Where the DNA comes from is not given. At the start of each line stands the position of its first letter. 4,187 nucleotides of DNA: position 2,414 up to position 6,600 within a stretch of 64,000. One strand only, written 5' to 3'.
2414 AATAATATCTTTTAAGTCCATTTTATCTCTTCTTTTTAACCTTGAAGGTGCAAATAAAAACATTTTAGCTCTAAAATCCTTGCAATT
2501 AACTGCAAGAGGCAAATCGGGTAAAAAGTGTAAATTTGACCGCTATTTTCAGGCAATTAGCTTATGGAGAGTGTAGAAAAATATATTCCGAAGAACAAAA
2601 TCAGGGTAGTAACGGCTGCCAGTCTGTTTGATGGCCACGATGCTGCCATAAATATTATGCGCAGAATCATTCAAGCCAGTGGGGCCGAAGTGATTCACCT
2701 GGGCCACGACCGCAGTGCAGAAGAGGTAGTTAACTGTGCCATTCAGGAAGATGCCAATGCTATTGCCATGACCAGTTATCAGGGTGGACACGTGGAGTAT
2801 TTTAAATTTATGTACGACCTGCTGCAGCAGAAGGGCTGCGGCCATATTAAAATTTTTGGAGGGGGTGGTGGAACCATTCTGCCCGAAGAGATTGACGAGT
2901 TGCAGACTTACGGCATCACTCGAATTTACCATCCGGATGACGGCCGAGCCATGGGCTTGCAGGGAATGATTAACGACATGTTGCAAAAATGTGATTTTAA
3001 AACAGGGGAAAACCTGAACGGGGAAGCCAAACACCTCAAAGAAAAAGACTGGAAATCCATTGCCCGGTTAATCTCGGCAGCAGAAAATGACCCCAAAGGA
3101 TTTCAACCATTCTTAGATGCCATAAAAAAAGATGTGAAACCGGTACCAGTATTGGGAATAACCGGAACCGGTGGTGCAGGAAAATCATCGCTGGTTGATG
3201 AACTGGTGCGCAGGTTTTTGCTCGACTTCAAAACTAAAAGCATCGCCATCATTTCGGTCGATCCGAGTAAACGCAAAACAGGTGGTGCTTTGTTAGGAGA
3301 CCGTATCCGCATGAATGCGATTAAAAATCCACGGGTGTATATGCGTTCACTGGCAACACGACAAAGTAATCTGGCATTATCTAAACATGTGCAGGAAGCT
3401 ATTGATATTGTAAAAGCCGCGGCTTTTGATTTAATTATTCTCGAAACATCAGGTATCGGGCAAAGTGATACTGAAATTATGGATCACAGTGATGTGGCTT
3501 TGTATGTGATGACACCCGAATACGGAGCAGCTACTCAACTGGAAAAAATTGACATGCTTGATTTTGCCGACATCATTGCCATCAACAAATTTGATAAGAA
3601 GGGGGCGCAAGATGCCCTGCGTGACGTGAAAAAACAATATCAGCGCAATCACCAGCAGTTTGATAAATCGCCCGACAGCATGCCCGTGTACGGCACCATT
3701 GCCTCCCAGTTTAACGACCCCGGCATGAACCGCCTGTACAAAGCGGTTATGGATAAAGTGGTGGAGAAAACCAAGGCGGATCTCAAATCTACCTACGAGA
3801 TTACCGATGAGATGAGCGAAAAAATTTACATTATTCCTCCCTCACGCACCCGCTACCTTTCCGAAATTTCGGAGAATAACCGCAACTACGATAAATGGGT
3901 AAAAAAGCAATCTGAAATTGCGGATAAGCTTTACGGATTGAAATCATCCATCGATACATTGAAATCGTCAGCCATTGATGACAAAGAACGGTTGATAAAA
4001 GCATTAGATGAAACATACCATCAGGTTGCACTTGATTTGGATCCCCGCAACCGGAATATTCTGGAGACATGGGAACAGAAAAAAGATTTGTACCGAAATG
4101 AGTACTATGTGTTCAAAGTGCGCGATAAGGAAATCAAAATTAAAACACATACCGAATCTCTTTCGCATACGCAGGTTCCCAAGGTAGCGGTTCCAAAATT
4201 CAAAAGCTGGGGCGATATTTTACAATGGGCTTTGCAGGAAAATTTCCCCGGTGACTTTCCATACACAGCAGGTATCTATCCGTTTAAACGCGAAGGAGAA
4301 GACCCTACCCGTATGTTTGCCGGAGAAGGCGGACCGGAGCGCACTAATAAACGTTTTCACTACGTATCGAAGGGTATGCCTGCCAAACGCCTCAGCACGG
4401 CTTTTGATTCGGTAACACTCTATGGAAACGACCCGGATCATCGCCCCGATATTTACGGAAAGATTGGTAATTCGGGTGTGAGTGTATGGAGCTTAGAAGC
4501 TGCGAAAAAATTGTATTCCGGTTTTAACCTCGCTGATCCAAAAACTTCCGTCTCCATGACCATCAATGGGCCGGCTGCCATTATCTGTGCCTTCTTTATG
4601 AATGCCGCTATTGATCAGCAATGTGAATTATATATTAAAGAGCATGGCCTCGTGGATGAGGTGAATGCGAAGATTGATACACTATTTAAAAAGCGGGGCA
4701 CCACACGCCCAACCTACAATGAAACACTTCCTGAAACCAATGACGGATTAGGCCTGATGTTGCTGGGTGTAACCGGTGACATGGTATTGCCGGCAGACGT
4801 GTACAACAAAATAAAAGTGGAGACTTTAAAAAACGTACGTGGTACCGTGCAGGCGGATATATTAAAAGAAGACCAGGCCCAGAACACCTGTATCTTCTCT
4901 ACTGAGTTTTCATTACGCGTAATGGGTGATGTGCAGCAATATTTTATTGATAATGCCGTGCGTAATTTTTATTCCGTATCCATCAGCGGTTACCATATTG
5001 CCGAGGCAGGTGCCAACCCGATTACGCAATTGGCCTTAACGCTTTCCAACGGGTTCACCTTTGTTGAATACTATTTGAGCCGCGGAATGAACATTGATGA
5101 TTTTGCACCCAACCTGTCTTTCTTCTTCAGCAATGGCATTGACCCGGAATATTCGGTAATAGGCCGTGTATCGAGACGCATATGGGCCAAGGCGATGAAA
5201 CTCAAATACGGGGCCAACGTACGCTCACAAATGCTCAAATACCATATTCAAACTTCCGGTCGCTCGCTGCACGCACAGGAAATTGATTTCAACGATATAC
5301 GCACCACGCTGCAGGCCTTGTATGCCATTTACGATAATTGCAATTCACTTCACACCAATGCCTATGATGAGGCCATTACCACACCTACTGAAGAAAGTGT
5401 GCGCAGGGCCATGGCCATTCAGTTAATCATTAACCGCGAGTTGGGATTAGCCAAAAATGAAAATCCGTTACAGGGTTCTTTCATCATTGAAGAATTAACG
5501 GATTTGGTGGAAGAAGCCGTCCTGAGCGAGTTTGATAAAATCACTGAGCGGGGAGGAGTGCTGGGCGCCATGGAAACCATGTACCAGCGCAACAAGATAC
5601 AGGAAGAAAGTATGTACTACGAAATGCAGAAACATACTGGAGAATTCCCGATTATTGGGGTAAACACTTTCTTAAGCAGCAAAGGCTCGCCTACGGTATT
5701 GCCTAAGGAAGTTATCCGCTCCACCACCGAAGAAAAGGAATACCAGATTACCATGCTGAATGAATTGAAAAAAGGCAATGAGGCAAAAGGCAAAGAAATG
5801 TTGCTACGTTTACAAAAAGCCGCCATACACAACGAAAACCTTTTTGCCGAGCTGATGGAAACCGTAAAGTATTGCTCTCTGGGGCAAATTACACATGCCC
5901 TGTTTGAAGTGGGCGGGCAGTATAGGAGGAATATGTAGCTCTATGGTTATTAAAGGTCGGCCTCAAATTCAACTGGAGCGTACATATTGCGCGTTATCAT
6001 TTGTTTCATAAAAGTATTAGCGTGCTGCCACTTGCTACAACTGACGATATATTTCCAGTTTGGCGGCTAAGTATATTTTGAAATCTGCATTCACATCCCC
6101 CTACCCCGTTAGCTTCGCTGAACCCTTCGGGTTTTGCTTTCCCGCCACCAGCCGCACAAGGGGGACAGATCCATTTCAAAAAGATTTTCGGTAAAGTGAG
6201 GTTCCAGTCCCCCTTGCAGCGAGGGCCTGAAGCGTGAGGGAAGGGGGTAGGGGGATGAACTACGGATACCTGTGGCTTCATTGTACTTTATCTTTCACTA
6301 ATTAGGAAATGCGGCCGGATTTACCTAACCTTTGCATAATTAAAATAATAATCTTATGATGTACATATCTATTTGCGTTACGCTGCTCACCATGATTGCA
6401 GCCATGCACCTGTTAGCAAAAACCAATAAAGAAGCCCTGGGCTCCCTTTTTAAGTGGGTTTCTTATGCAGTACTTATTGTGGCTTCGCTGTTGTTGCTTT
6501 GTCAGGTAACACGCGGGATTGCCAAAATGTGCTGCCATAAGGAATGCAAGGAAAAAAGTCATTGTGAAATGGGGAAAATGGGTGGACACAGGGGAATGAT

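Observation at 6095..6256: About 160-bp GC-rich nested palindromic element between icmF and a metal-binding-like gene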

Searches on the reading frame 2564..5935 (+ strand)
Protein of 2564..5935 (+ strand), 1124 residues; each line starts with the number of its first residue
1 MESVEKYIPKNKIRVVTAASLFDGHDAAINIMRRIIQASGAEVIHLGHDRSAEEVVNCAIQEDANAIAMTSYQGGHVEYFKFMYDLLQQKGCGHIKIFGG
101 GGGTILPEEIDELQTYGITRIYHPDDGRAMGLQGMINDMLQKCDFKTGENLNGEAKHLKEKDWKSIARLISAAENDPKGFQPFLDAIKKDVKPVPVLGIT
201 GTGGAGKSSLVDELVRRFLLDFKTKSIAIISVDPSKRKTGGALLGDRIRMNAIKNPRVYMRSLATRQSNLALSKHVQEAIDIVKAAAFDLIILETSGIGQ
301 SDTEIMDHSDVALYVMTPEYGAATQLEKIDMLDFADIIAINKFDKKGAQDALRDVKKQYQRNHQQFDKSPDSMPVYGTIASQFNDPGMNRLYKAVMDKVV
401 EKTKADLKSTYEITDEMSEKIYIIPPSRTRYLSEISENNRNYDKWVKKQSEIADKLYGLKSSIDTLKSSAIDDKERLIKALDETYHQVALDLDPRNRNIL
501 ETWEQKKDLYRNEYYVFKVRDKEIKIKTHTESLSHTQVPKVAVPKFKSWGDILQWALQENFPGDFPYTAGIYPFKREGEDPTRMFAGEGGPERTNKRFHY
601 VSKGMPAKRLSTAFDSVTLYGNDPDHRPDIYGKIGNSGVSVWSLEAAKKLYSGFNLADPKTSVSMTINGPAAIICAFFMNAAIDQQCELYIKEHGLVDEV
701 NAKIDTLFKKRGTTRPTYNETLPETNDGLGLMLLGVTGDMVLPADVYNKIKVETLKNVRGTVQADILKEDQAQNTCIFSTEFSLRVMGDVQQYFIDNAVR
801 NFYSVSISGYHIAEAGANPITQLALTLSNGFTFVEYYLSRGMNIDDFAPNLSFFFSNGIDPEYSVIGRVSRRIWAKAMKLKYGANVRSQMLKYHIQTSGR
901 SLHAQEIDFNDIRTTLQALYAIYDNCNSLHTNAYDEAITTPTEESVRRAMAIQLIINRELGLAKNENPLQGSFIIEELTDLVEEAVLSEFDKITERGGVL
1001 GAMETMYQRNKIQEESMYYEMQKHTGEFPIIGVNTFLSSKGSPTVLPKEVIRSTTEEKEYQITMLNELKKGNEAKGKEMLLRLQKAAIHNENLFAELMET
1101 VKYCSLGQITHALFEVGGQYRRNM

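Call 55: find_homologous_proteins(query=window:2564-5935:+, max_evalue=1e-100)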
Query window:2564-5935:+ (1124 aa): 8000 proteins with E <= 1e-100 among 8000 candidates; the best 120 are listed.
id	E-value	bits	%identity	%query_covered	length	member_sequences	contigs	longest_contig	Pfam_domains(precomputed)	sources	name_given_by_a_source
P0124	0.0e+0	2559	100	100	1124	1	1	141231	PF02492.26,PF03308.23,PF01642.29,PF02310.25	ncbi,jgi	jgi:methylmalonyl-CoA mutase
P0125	0.0e+0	2558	100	100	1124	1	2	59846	PF02492.26,PF03308.23,PF01642.29,PF02310.25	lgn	-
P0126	0.0e+0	2449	95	100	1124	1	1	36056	PF02492.26,PF03308.23,PF01642.29,PF02310.25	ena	-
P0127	0.0e+0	2442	95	100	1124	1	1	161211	PF02492.26,PF03308.23,PF01642.29,PF02310.25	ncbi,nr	ncbi:MAG: methylmalonyl-CoA mutase family protein [Bacteroidia bacterium]|nr:methylmalonyl-CoA mutas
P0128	0.0e+0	2438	95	100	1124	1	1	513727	PF02492.26,PF03308.23,PF01642.29,PF02310.25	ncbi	-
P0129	0.0e+0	2359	92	100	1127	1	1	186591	PF02492.26,PF03308.23,PF01642.29,PF02310.25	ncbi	-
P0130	0.0e+0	2356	92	100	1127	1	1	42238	PF02492.26,PF03308.23,PF01642.29,PF02310.25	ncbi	-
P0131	0.0e+0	2349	91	100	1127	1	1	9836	PF02492.26,PF03308.23,PF01642.29,PF02310.25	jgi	jgi:methylmalonyl-CoA mutase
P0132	0.0e+0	2349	91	100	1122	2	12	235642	PF02492.26,PF03308.23,PF01642.29,PF02310.25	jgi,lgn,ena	jgi:methylmalonyl-CoA mutase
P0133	0.0e+0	2345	91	100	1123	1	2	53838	PF02492.26,PF03308.23,PF01642.29,PF02310.25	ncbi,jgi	ncbi:MAG: methylmalonyl-CoA mutase family protein [Bacteroidota bacterium]|jgi:methylmalonyl-CoA mut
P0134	0.0e+0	2342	91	100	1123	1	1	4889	PF02492.26,PF03308.23,PF01642.29,PF02310.25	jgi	-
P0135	0.0e+0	2341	91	100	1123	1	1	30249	PF02492.26,PF03308.23,PF01642.29,PF02310.25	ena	-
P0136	0.0e+0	2341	91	100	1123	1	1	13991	PF02492.26,PF03308.23,PF01642.29,PF02310.25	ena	-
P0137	0.0e+0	2341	91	100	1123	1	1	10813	PF02492.26,PF03308.23,PF01642.29,PF02310.25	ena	-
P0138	0.0e+0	2338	91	100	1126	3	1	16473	PF02492.26,PF03308.23,PF01642.29,PF02310.25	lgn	-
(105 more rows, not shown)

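Call 56: find_encoding_contigs(protein=P0128, flank=3000, max_places=2)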
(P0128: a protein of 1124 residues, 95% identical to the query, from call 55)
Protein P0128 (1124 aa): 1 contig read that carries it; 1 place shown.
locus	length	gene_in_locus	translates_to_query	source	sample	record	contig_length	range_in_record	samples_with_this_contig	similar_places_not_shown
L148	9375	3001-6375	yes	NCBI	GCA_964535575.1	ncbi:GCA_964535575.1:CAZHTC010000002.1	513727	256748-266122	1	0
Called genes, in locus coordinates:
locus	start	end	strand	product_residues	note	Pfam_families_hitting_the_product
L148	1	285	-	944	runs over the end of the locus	PF07494:Reg_prop (faint), PF23748:Beta-prop_LRRK2 (faint), PF06580:His_kinase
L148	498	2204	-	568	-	PF01432:Peptidase_M3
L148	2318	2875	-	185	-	PF18347:DUF5606, PF21186:DUF6852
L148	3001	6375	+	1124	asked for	PF02310:B12-binding, PF03308:MeaB, PF02492:cobW, PF01642:MM_CoA_mutase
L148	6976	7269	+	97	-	-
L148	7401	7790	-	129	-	-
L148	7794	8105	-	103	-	PF03960:ArsC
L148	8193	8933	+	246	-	PF02230:Abhydrolase_2, PF20434:BD-FAE (faint), PF03959:FSH1 (weak), PF12146:Hydrolase_4 (faint), PF00326:Peptidase_S9 (faint)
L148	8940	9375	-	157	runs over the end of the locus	PF07606:DUF1569 (weak)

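Call 57: find_encoding_contigs(protein=P0126, flank=3000, max_places=2)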
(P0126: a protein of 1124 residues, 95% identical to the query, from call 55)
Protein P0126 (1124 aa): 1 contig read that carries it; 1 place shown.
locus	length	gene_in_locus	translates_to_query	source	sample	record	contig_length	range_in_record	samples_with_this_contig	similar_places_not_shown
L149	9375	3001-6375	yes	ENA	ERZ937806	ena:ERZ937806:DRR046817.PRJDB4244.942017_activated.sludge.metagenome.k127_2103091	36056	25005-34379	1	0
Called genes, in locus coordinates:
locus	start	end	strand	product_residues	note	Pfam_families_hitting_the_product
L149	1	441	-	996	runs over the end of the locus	PF23748:Beta-prop_LRRK2 (faint), PF07494:Reg_prop (faint), PF07495:Y_Y_Y (weak), PF06580:His_kinase (weak)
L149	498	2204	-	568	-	PF01432:Peptidase_M3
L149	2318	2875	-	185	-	PF18347:DUF5606, PF21186:DUF6852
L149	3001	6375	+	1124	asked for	PF02310:B12-binding, PF03308:MeaB, PF02492:cobW, PF01642:MM_CoA_mutase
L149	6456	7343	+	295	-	-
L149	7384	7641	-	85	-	-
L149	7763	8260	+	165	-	PF13505:OMP_b-brl (weak)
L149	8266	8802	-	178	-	PF02525:Flavodoxin_2, PF03358:FMN_red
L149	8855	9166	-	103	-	PF03960:ArsC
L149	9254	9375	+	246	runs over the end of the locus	PF12146:Hydrolase_4 (faint), PF02230:Abhydrolase_2, PF03959:FSH1 (weak), PF20434:BD-FAE (faint), PF00326:Peptidase_S9 (faint)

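Call 58: find_encoding_contigs(protein=P0129, flank=3000, max_places=2)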
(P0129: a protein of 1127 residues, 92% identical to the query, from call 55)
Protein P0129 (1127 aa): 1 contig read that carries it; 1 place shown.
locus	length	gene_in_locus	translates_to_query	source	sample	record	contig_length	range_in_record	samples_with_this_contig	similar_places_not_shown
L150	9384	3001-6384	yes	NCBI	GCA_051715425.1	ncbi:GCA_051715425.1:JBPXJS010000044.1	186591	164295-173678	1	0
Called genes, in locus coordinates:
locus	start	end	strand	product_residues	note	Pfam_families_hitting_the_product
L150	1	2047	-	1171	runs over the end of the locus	PF18962:Por_Secre_tail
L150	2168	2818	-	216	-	PF18347:DUF5606, PF21186:DUF6852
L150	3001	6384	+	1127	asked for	PF02310:B12-binding, PF03308:MeaB, PF02492:cobW (weak), PF01642:MM_CoA_mutase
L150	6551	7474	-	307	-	-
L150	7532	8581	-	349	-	PF04245:NA37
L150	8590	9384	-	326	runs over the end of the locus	PF04607:RelA_SpoT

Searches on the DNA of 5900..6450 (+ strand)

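Call 5: search_rna_families(source=window, start=5900, end=6450, threshold=evalue, max_evalue=10, show_alignments=3)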
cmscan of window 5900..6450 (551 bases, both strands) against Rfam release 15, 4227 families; matches with E-value up to 10: 3.
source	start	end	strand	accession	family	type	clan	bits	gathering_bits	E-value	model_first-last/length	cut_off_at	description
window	6257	6268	+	RF03010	mcrA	Gene; sRNA;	-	10.7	57.6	4.7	1-51/51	no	mcrA RNA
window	6001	6065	+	RF00277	SNORD49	Gene; snRNA; snoRNA; CD-box;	CL00062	10.7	37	7.7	1-71/71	no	Small nucleolar RNA SNORD49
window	6192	6263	-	RF02174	SMAD5-AS1_2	Gene; lncRNA;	-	8.9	50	9.8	1-129/129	no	SMAD5 antisense RNA 1 conserved region 2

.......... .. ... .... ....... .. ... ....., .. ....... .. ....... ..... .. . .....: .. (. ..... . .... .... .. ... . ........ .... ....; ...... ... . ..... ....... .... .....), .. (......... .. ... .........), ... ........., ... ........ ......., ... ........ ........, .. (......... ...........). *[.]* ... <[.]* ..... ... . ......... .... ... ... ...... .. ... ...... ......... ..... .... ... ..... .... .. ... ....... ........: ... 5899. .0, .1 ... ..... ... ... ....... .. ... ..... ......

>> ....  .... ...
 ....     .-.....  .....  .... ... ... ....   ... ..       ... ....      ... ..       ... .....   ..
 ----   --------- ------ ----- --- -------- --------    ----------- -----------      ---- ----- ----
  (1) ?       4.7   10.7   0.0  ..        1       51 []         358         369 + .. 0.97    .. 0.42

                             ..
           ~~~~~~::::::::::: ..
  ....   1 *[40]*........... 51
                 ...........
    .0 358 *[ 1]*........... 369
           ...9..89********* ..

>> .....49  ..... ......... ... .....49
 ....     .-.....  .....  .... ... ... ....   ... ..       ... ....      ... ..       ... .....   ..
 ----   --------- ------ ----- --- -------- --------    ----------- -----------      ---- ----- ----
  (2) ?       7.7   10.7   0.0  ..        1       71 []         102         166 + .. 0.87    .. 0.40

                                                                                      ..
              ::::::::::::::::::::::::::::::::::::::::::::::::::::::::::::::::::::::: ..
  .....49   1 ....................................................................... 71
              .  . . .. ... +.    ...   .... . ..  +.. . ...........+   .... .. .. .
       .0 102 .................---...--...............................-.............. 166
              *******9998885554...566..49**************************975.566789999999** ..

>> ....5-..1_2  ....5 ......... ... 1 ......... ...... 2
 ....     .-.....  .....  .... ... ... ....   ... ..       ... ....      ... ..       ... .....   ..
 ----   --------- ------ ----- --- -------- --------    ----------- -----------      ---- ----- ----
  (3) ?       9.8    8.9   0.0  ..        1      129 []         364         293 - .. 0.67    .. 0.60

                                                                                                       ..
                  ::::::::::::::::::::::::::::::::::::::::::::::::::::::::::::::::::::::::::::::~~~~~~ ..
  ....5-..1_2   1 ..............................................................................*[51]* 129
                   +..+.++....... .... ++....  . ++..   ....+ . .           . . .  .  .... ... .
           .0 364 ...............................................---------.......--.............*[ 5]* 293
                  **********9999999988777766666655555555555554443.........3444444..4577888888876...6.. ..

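Call 72: search_dna_similar(query=window:6094-6258:+, collection=plasmids, mode=distant, max_evalue=0.001, max_rows=20)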
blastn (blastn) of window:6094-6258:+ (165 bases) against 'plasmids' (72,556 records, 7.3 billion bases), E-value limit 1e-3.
No match.
